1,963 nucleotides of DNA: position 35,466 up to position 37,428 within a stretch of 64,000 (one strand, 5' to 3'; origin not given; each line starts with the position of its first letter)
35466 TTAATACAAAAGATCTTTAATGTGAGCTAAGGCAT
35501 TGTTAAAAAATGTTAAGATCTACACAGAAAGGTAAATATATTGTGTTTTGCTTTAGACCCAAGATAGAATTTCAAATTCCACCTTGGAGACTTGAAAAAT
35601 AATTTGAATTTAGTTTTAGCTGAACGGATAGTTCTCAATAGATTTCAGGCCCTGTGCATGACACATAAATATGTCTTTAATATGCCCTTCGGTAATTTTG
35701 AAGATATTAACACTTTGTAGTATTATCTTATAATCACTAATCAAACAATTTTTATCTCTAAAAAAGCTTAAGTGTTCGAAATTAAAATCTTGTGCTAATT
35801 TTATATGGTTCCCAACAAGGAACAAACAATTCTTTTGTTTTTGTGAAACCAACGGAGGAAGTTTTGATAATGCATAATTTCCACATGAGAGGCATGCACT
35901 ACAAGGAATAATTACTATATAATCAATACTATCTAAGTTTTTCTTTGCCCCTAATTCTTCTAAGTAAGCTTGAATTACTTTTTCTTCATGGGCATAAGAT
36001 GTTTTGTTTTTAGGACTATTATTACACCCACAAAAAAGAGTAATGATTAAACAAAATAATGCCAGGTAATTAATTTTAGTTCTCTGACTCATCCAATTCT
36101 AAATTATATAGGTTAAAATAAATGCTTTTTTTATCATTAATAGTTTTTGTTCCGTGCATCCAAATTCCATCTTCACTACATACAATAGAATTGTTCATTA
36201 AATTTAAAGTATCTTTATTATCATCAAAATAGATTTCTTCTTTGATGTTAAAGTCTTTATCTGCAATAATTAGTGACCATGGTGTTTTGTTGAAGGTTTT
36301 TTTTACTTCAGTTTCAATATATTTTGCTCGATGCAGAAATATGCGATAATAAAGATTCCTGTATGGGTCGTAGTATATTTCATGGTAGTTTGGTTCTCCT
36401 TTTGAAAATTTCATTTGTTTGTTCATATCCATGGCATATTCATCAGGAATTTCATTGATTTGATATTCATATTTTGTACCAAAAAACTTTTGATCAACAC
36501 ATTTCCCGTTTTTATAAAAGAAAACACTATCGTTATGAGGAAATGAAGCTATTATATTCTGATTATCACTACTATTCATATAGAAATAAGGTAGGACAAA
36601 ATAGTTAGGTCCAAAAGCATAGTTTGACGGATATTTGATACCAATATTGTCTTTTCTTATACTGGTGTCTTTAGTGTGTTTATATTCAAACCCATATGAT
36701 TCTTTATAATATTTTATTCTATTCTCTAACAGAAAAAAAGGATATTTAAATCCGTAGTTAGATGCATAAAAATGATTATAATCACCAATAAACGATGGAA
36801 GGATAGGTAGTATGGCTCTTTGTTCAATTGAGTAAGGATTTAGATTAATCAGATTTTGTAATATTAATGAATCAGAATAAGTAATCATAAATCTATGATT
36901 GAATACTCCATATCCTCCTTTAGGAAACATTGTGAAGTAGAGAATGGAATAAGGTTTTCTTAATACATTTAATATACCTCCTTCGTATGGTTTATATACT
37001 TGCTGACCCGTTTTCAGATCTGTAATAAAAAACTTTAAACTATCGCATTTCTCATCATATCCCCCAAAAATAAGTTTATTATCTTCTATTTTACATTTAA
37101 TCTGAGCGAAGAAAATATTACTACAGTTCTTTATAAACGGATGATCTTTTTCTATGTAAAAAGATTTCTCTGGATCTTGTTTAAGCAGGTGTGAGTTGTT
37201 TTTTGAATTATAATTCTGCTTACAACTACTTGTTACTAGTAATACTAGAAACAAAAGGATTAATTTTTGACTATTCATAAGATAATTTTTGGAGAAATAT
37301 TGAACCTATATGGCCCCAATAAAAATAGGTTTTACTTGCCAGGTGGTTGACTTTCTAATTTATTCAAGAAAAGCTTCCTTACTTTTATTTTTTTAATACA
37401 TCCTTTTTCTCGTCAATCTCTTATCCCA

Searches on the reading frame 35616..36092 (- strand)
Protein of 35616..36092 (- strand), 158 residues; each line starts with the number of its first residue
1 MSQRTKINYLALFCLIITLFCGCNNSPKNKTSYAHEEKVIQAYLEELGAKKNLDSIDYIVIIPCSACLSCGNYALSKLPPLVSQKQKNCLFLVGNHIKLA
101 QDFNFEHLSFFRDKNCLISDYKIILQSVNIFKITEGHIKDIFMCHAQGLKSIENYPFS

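Call 5: search_protein_families(library=pfam, proteins=[window:35616-36092:-], max_evalue=0.01)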
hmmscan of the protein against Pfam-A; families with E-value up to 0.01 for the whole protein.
window:35616-36092:- (158 aa): 1 family
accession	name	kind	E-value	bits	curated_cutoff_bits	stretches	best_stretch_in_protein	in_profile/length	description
PF00383.29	dCMP_cyt_deam_1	-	0.0053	17.1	25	1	19-68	38-87/102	Cytidine and deoxycytidylate deaminase zinc-binding region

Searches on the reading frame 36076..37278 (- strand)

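Call 5: search_protein_families(library=pfam, proteins=[window:36076-37278:-], max_evalue=0.01)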
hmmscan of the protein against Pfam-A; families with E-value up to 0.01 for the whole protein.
window:36076-37278:- (400 aa): 1 family
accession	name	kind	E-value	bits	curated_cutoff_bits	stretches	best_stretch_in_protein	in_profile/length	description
PF13970.12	DUF4221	-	1.9e-10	41.3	23.4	1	231-346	193-307/311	Domain of unknown function (DUF4221)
